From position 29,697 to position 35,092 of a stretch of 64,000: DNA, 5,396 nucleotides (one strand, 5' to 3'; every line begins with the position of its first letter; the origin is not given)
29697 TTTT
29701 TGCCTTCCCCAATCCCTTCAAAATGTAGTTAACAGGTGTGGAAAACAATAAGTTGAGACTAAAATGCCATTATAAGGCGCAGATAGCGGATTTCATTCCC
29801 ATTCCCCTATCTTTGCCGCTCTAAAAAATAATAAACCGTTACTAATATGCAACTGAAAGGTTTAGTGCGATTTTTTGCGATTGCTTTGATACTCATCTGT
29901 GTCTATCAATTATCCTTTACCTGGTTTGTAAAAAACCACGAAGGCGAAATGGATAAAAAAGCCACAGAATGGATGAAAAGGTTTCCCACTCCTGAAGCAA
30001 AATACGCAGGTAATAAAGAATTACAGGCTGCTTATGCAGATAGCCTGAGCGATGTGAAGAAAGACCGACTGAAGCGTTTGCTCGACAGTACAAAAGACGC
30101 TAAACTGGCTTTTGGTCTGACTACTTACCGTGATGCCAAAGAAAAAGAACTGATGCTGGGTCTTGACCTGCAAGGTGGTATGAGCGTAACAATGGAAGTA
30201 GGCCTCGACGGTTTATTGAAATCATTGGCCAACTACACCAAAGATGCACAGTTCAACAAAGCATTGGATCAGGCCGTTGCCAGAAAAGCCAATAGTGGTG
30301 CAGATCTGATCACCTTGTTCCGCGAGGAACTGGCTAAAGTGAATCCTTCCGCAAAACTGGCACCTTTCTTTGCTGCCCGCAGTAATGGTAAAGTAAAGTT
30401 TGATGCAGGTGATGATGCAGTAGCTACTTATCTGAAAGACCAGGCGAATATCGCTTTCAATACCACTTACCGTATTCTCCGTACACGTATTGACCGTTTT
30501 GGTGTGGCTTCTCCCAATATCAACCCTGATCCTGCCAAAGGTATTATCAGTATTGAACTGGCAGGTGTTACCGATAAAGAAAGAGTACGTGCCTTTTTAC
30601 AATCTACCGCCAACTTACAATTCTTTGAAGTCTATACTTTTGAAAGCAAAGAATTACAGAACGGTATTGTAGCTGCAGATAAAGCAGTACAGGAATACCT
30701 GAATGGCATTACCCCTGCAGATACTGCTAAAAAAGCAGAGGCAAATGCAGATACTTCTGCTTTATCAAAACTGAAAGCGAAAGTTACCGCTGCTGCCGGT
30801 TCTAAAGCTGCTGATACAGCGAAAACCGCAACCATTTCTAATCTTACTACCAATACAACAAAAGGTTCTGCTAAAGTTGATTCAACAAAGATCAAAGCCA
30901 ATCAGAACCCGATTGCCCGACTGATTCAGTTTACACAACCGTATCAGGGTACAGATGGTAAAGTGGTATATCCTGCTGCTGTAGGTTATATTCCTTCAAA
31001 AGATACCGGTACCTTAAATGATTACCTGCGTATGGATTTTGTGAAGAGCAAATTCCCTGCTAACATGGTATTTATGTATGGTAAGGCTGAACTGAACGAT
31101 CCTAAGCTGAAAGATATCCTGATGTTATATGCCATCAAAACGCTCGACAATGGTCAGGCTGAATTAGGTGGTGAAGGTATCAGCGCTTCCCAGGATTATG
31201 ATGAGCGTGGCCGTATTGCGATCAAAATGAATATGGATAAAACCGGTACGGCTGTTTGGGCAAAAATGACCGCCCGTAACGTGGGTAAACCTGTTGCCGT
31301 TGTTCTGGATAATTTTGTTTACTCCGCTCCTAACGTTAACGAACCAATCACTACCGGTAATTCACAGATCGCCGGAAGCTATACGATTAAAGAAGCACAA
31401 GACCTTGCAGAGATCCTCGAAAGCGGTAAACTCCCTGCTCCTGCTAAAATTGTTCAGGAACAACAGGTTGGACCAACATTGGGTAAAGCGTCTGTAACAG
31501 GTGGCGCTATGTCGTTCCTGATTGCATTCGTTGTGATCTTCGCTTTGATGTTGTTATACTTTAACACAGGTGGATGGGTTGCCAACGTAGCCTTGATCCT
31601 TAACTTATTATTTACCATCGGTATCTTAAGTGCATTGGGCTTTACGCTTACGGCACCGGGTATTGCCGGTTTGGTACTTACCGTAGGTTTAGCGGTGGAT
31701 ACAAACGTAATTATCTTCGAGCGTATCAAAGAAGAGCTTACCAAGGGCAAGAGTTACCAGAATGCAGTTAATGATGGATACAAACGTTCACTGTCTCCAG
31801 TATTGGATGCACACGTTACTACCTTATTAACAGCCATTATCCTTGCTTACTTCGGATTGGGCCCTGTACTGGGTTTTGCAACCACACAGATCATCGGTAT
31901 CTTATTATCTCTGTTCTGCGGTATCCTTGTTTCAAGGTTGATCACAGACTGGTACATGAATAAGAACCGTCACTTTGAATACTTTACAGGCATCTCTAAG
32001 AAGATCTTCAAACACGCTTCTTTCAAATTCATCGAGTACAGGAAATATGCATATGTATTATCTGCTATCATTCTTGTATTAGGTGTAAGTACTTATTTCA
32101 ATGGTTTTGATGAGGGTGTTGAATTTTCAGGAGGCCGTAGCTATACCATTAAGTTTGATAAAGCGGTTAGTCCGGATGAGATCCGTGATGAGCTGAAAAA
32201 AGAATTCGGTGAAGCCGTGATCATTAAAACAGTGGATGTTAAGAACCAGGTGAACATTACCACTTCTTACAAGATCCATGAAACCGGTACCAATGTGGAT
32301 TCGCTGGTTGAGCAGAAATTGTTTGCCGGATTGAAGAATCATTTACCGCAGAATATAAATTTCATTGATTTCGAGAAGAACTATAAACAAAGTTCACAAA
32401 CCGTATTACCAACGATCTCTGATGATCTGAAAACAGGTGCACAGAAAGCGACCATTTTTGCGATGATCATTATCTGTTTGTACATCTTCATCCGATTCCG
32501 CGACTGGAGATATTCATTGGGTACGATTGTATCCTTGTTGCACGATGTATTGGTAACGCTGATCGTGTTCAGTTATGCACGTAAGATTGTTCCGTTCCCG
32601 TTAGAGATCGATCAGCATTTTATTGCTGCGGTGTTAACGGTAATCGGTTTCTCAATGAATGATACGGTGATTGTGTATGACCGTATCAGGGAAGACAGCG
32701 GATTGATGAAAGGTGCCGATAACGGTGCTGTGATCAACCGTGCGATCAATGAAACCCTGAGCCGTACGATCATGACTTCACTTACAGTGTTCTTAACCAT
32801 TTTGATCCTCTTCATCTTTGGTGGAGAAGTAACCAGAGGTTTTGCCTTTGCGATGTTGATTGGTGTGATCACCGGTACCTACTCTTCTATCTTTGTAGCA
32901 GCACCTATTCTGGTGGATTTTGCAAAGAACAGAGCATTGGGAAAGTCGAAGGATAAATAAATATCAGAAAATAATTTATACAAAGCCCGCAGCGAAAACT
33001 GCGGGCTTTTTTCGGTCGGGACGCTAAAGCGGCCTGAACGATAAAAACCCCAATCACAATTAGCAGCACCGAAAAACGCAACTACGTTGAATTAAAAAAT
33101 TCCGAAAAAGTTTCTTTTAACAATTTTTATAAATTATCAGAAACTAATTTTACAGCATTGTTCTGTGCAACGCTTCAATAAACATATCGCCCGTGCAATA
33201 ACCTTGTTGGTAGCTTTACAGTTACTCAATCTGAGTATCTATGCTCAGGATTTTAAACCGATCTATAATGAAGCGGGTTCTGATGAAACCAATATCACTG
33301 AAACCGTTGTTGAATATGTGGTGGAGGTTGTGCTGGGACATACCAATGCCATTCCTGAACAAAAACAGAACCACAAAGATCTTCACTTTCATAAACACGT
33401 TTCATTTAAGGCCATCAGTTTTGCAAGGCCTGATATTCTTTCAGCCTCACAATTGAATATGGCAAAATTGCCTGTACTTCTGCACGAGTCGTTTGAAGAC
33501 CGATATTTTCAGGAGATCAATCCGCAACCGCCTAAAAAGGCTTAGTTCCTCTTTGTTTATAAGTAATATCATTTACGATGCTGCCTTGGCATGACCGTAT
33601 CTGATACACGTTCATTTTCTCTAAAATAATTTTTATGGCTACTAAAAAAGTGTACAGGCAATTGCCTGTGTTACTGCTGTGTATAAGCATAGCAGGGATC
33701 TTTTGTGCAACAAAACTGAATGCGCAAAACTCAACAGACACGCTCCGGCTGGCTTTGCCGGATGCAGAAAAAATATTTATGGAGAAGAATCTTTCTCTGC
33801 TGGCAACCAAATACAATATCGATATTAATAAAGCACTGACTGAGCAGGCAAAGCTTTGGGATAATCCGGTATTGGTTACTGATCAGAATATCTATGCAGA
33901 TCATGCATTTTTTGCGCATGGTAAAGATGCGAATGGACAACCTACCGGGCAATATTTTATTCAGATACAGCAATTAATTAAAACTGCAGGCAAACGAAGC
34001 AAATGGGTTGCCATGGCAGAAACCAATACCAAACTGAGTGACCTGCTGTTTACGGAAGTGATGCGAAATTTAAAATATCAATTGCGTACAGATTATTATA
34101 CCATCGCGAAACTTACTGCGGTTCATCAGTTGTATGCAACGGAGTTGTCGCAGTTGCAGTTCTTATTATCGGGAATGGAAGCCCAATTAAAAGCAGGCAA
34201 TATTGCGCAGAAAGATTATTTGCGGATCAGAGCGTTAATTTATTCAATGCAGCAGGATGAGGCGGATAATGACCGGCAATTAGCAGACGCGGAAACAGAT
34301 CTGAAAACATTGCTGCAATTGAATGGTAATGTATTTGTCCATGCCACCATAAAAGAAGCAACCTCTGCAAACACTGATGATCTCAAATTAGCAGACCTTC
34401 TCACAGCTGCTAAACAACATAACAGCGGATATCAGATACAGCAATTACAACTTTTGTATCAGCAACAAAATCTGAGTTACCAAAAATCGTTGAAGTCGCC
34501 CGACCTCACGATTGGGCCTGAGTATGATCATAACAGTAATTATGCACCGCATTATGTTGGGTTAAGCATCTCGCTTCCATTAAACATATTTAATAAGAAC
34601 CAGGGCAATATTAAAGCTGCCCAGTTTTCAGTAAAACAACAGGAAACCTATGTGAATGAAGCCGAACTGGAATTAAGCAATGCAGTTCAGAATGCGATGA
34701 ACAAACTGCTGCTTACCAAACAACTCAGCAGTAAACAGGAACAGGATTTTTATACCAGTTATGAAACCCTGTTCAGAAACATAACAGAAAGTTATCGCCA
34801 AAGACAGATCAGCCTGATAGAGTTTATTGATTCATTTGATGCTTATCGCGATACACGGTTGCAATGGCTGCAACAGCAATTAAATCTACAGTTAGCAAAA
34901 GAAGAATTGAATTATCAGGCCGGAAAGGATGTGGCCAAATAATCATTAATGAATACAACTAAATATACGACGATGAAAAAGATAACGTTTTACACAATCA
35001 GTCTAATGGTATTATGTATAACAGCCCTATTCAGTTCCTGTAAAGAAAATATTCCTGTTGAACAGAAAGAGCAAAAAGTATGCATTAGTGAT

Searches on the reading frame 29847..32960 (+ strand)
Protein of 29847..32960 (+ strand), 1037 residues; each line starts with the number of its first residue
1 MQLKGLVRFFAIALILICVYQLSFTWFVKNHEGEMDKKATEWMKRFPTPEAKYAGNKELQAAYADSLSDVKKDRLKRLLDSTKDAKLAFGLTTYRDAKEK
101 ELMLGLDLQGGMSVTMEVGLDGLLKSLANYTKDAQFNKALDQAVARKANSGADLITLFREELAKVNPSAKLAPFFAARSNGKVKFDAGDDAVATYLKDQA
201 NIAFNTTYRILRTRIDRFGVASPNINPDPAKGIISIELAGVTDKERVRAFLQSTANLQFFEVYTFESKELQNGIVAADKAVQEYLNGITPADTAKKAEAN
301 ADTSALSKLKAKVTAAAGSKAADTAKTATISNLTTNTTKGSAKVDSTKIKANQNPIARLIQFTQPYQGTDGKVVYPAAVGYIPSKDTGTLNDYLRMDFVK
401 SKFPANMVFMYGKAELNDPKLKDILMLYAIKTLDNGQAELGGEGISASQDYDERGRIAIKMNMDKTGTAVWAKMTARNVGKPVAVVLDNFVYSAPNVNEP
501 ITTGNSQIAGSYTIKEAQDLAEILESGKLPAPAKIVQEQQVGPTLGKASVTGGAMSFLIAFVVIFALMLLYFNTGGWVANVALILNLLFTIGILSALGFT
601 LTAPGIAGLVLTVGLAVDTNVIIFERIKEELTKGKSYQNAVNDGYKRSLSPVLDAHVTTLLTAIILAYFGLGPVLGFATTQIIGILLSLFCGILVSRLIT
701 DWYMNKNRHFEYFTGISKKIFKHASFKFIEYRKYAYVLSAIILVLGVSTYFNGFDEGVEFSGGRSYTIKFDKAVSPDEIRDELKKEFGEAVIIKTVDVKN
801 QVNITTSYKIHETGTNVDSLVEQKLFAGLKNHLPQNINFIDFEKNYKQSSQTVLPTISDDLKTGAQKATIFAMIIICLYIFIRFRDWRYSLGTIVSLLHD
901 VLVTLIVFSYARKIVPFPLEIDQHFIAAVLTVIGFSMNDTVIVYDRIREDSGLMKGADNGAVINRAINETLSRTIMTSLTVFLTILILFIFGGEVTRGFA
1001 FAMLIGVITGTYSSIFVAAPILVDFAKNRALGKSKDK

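Call 34: search_protein_families(library=pfam, proteins=[window:29847-32960:+], max_evalue=0.00001)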
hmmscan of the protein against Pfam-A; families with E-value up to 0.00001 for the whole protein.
window:29847-32960:+ (1037 aa): 5 families
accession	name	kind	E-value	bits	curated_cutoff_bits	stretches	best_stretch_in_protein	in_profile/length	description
PF02355.23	SecD_SecF_C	-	5.1e-78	261.3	20.5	2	845-1027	13-188/189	Protein export membrane protein SecD/SecF, C-terminal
PF22599.2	SecDF_P1_head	-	1.1e-23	83.7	27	1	437-531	18-114/114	SecDF, P1 head subdomain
PF21760.3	SecD_1st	-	1.4e-12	47.3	27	1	206-262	3-58/60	Protein translocase subunit SecDF, P1 domain, N-terminal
PF00873.25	ACR_tran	-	1.1e-10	40.4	28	1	519-730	302-525/1021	AcrB/AcrD/AcrF family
PF07549.19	Sec_GG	-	2.4e-08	33.7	20.3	0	749-774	3-28/28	SecD/SecF GG Motif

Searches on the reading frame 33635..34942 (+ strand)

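Call 84: search_protein_families(library=pfam, proteins=[window:33635-34942:+], max_evalue=1e-8)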
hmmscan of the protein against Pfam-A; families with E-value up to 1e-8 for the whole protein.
window:33635-34942:+ (435 aa): 1 family
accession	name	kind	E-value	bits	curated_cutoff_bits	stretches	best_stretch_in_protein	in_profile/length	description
PF02321.23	OEP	-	2.5e-32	112.7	22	2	252-427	1-184/187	Outer membrane efflux protein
